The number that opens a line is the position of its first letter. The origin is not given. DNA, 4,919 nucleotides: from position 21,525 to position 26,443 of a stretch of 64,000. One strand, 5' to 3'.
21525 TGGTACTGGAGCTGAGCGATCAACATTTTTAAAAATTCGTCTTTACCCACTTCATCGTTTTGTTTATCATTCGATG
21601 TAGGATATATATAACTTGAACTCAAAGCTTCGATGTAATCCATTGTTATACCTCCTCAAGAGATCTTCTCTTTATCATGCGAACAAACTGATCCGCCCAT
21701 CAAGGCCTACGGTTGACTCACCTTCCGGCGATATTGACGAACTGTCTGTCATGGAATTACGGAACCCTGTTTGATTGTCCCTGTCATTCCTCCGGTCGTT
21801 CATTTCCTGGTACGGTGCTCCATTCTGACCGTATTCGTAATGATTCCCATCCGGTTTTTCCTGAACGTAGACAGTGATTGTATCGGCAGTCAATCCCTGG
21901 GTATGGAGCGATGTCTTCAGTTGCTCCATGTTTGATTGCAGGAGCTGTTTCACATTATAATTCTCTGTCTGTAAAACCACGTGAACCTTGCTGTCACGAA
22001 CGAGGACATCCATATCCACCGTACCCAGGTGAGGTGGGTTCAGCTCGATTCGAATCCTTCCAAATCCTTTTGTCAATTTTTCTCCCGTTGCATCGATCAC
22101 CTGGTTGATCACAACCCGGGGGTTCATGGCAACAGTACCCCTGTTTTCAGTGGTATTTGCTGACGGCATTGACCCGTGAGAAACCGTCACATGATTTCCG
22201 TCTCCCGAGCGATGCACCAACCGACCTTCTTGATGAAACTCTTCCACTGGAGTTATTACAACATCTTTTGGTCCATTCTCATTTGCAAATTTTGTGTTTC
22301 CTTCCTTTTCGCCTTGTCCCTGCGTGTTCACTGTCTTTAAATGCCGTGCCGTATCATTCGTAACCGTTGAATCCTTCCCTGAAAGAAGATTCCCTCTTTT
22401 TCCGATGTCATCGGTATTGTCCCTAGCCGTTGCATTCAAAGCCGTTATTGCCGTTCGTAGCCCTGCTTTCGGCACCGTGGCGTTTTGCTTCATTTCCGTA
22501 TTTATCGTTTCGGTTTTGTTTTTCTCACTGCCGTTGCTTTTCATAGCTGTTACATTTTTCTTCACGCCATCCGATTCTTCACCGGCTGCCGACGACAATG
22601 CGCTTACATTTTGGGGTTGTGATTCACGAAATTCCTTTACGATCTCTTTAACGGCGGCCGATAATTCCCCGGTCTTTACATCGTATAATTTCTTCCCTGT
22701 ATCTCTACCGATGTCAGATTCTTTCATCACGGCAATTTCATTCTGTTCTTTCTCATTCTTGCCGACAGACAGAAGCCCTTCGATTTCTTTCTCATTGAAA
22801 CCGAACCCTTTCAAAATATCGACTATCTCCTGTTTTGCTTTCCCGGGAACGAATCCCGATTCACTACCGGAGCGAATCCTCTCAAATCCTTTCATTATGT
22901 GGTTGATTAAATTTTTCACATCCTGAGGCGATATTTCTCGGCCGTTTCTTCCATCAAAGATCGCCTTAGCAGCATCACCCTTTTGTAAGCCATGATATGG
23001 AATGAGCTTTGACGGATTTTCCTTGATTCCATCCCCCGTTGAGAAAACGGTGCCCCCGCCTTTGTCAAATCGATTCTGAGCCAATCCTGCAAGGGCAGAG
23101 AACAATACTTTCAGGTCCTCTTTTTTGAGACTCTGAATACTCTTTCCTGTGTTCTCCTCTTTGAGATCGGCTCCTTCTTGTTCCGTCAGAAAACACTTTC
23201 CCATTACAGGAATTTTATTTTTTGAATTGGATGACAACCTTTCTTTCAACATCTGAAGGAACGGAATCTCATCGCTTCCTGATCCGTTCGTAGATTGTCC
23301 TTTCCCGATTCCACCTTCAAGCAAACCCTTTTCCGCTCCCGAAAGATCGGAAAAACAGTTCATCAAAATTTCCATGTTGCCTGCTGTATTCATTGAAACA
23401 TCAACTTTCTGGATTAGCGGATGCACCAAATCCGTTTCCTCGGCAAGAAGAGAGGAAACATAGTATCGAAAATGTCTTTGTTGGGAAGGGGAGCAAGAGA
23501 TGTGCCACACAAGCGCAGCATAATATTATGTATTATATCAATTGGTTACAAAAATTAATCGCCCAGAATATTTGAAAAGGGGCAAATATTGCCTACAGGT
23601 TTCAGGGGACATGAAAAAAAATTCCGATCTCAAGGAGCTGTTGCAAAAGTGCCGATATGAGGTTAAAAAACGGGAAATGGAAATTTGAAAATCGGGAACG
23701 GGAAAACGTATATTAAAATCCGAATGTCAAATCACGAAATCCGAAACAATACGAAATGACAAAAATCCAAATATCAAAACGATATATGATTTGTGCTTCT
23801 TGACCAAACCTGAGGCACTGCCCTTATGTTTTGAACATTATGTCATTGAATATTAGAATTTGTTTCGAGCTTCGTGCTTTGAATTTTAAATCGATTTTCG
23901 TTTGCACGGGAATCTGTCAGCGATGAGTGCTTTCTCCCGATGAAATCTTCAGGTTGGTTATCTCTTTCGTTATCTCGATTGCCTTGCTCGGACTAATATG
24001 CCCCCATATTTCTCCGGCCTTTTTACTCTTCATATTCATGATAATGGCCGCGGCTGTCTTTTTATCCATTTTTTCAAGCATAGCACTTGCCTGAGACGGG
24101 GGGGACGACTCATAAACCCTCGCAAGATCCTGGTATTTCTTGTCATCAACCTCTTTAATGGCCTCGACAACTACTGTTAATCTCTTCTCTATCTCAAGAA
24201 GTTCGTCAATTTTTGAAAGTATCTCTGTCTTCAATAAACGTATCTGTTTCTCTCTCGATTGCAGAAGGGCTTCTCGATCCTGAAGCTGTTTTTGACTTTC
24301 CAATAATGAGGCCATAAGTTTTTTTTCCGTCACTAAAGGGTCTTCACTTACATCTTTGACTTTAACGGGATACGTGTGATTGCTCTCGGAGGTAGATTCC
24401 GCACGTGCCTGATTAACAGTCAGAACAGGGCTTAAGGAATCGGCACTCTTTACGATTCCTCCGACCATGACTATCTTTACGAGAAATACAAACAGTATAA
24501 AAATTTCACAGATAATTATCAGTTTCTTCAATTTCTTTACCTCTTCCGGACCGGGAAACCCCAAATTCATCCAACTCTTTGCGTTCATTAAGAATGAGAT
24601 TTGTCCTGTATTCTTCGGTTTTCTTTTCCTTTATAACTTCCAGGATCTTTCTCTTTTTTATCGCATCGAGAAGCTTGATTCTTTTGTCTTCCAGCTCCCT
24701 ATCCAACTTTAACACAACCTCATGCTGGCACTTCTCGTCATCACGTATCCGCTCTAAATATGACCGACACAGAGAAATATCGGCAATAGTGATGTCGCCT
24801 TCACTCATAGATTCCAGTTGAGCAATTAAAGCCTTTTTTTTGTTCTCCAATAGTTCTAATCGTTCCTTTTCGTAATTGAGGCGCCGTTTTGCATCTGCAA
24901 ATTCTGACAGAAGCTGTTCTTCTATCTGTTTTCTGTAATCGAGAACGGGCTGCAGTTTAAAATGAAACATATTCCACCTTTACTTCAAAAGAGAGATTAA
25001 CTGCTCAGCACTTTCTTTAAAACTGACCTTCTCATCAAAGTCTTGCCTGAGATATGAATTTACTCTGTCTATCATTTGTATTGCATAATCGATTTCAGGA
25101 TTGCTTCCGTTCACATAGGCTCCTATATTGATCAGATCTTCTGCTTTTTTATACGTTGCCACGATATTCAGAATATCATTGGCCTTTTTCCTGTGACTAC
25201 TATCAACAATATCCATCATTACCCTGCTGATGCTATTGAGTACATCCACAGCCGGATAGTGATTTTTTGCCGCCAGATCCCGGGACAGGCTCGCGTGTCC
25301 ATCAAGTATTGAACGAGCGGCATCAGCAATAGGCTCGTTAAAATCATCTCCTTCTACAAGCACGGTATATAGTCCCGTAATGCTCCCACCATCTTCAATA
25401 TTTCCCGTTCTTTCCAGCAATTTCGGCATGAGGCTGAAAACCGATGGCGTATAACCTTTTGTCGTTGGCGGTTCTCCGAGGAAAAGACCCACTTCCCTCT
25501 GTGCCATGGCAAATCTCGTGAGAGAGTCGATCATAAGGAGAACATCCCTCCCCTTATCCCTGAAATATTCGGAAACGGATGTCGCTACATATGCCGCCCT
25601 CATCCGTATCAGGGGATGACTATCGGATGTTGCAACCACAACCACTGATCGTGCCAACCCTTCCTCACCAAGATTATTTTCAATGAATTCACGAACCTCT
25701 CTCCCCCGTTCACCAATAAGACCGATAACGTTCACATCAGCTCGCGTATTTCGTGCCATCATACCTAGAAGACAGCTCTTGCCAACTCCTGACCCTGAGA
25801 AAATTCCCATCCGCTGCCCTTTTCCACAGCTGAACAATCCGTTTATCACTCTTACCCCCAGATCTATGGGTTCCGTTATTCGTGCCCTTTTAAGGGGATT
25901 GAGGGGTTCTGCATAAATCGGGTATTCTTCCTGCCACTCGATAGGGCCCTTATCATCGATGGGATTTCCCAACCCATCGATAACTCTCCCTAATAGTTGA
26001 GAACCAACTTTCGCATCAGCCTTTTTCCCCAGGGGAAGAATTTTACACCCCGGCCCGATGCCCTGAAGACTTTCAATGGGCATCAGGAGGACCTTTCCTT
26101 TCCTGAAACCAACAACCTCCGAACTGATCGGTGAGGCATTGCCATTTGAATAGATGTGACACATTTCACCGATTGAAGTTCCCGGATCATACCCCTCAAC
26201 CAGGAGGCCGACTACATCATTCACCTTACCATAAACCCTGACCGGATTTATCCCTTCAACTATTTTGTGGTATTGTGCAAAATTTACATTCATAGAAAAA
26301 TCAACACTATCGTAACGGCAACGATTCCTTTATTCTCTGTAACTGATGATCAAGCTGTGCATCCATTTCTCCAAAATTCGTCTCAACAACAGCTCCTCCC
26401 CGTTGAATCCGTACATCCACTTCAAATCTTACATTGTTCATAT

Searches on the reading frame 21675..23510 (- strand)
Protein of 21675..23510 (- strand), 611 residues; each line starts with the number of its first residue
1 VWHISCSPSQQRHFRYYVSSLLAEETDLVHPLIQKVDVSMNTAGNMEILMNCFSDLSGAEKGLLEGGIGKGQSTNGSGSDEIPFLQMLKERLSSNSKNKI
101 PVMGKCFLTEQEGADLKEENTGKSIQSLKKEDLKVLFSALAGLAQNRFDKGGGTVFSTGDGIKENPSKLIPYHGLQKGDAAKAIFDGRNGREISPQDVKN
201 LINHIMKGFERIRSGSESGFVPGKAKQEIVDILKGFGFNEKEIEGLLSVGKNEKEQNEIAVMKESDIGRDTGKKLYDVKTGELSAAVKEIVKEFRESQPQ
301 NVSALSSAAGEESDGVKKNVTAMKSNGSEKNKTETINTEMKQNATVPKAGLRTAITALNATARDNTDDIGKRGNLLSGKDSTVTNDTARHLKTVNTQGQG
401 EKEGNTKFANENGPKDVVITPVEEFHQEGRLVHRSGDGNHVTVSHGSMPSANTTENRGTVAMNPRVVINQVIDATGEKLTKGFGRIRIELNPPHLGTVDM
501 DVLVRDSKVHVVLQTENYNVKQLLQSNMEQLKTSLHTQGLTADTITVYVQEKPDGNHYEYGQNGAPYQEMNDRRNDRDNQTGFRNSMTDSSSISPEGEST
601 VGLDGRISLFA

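Call 53: search_protein_families(library=pfam, proteins=[window:21675-23510:-], max_evalue=0.0001)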
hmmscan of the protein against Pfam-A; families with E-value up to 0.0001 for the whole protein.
window:21675-23510:- (611 aa): 1 family
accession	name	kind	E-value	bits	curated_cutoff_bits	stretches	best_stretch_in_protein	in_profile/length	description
PF02120.21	Flg_hook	-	1.2e-18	67.1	29.8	1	480-554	9-83/85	Flagellar hook-length control protein FliK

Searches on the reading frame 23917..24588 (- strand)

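Call 53: search_protein_families(library=pfam, proteins=[window:23917-24588:-], max_evalue=0.0001)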
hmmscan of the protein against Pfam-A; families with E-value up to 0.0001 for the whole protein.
window:23917-24588:- (223 aa): 1 family
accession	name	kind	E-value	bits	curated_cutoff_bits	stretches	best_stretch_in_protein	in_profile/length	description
PF03448.22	MgtE_N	-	7.1e-06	26.9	25.9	1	152-211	3-62/102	MgtE intracellular N domain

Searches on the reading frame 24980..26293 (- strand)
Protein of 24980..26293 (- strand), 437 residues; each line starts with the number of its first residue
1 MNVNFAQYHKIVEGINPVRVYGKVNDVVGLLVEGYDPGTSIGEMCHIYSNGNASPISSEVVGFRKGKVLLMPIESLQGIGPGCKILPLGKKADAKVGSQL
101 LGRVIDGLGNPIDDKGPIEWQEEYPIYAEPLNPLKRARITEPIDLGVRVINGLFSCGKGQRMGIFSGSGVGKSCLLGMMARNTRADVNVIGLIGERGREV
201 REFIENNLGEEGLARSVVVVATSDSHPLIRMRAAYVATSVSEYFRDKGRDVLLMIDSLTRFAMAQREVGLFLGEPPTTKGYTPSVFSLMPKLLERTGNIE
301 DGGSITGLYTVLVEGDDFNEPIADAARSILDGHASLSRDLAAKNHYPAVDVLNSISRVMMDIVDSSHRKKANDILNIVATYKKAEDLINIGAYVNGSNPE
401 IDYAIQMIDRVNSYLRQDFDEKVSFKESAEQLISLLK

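Call 53: search_protein_families(library=pfam, proteins=[window:24980-26293:-], max_evalue=0.0001)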
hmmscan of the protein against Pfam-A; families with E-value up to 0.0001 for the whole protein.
window:24980-26293:- (437 aa): 2 families
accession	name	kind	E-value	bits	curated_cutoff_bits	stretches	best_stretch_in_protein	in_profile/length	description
PF00006.31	ATP-synt_ab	-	7.2e-89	297.5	29.5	1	146-356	1-213/213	ATP synthase alpha/beta family, nucleotide-binding domain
PF18269.6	T3SS_ATPase_C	-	3.7e-25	88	22.7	1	363-432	1-70/72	T3SS EscN ATPase C-terminal domain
